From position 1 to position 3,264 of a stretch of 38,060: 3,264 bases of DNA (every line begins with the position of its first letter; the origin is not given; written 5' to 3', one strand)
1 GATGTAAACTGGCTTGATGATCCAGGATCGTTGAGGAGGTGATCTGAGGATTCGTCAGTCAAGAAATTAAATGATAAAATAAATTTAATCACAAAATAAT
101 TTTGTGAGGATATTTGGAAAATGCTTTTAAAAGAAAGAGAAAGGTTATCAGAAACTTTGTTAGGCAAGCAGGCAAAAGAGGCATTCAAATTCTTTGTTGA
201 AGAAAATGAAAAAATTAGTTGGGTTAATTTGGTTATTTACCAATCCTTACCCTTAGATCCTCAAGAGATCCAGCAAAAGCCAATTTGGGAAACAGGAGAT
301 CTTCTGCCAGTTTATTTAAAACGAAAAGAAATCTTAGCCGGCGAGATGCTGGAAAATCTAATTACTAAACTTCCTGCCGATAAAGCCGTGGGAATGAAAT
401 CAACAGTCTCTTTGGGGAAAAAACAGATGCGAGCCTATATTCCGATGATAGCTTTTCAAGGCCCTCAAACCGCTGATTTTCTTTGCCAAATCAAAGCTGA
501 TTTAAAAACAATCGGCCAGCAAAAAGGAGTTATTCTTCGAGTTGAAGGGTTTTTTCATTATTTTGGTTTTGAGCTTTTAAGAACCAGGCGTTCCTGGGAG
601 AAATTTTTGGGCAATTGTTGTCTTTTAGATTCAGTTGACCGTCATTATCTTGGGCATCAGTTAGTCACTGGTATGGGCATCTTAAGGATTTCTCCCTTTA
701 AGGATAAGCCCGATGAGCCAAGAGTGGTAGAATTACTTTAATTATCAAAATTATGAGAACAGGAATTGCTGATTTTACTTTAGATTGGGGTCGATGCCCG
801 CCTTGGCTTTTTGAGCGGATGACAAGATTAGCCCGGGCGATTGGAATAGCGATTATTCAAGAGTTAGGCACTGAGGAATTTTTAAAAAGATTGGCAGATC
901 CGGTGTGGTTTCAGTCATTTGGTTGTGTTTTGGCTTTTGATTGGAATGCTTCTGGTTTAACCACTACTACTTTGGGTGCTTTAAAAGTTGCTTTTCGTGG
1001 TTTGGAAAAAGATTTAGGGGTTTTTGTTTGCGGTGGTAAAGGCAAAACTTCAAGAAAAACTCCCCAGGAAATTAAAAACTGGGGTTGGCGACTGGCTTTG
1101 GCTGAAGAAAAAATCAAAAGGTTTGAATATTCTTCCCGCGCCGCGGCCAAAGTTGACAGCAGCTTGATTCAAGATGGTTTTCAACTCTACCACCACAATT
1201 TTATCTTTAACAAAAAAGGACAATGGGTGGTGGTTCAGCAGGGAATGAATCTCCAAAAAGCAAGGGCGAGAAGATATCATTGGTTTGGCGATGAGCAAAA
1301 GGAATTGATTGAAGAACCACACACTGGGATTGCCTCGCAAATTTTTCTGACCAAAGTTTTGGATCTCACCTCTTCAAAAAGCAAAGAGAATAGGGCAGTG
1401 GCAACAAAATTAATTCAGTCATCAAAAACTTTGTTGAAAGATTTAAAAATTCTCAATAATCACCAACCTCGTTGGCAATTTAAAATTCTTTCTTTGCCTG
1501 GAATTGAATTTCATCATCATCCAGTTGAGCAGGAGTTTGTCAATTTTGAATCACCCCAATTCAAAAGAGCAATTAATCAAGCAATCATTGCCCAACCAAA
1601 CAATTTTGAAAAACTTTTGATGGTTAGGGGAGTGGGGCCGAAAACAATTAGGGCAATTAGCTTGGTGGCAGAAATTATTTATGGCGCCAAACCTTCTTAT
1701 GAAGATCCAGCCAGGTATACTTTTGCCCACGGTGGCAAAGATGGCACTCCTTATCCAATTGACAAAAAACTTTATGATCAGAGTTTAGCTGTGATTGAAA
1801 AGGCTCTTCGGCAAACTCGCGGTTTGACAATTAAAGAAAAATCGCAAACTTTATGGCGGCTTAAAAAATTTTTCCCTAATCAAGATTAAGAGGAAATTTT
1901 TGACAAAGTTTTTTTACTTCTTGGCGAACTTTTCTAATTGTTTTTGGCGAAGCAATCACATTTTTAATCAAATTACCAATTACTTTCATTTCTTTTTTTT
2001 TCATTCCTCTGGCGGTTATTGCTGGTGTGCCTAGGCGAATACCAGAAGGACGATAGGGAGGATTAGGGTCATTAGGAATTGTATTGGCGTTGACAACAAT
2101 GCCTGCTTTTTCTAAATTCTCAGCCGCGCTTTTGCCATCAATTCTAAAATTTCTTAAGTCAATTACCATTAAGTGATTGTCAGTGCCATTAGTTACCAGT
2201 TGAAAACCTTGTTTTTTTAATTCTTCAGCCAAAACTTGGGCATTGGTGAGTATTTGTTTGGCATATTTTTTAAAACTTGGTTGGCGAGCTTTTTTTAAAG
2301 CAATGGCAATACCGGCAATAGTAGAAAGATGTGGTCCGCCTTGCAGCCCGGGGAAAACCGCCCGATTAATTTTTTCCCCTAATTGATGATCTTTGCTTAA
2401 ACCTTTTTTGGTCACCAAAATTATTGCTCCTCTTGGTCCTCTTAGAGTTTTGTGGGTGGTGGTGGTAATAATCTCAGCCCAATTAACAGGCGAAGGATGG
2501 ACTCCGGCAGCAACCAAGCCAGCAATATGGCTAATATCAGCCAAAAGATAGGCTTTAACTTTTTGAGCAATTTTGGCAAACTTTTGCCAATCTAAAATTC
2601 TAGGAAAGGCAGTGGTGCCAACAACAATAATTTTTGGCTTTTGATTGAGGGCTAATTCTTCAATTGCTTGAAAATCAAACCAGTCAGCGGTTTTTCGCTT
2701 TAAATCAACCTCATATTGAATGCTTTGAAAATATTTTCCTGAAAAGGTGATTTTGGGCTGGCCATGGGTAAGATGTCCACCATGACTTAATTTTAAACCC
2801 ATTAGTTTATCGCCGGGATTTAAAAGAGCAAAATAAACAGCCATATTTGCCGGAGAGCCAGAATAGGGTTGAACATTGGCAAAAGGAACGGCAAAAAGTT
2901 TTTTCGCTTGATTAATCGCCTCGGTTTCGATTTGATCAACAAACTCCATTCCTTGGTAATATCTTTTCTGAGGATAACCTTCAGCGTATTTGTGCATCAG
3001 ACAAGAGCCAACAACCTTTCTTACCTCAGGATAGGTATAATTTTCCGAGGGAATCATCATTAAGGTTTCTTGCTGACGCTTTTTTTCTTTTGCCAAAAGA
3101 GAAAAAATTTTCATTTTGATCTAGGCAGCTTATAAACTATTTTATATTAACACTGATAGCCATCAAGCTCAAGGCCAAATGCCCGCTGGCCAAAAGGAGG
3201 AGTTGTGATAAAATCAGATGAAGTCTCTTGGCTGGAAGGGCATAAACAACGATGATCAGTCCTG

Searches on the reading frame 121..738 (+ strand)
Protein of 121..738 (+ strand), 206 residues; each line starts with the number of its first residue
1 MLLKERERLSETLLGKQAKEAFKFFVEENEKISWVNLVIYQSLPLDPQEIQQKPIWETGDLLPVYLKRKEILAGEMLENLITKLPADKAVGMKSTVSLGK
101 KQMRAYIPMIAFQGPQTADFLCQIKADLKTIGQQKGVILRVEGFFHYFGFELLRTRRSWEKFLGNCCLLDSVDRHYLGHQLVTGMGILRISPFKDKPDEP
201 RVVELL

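Call 62: search_protein_families(library=pfam, proteins=[window:121-738:+], max_evalue=0.0001)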
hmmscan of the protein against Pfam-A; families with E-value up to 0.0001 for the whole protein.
window:121-738:+ (206 aa): 1 family
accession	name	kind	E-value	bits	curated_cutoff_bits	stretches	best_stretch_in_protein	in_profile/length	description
PF24387.1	AEP-like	-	1.4e-15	57.7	27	1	72-192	5-123/133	Archaeo-eukaryotic primase 1D-like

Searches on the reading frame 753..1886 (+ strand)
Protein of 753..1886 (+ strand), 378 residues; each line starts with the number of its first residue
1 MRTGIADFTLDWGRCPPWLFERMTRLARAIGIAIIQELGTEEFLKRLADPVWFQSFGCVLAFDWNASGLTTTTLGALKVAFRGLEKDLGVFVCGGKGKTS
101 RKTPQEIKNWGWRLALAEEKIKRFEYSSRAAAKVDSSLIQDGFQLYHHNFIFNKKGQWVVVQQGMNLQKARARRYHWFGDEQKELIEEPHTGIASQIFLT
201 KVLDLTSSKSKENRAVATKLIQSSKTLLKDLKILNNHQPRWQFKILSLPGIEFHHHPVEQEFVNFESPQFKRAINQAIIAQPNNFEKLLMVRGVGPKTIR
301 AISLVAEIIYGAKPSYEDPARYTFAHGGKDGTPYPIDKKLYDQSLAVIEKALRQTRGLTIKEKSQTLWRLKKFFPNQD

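Call 62: search_protein_families(library=pfam, proteins=[window:753-1886:+], max_evalue=0.0001)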
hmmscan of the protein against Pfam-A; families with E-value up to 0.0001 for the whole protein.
window:753-1886:+ (378 aa): 1 family
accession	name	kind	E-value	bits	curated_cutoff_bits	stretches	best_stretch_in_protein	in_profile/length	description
PF05559.16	DUF763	-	1.1e-122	409.7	35.5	1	4-336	1-319/319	Protein of unknown function (DUF763)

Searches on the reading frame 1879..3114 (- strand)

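Call 62: search_protein_families(library=pfam, proteins=[window:1879-3114:-], max_evalue=0.0001)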
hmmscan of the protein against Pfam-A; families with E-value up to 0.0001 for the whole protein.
window:1879-3114:- (412 aa): 2 families
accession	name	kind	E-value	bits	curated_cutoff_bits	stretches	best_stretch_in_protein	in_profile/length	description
PF00464.25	SHMT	-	4e-152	506.9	27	1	2-383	7-399/399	Serine hydroxymethyltransferase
PF00155.27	Aminotran_1_2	-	5.2e-07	29.6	19.7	1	76-368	64-351/361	Aminotransferase class I and II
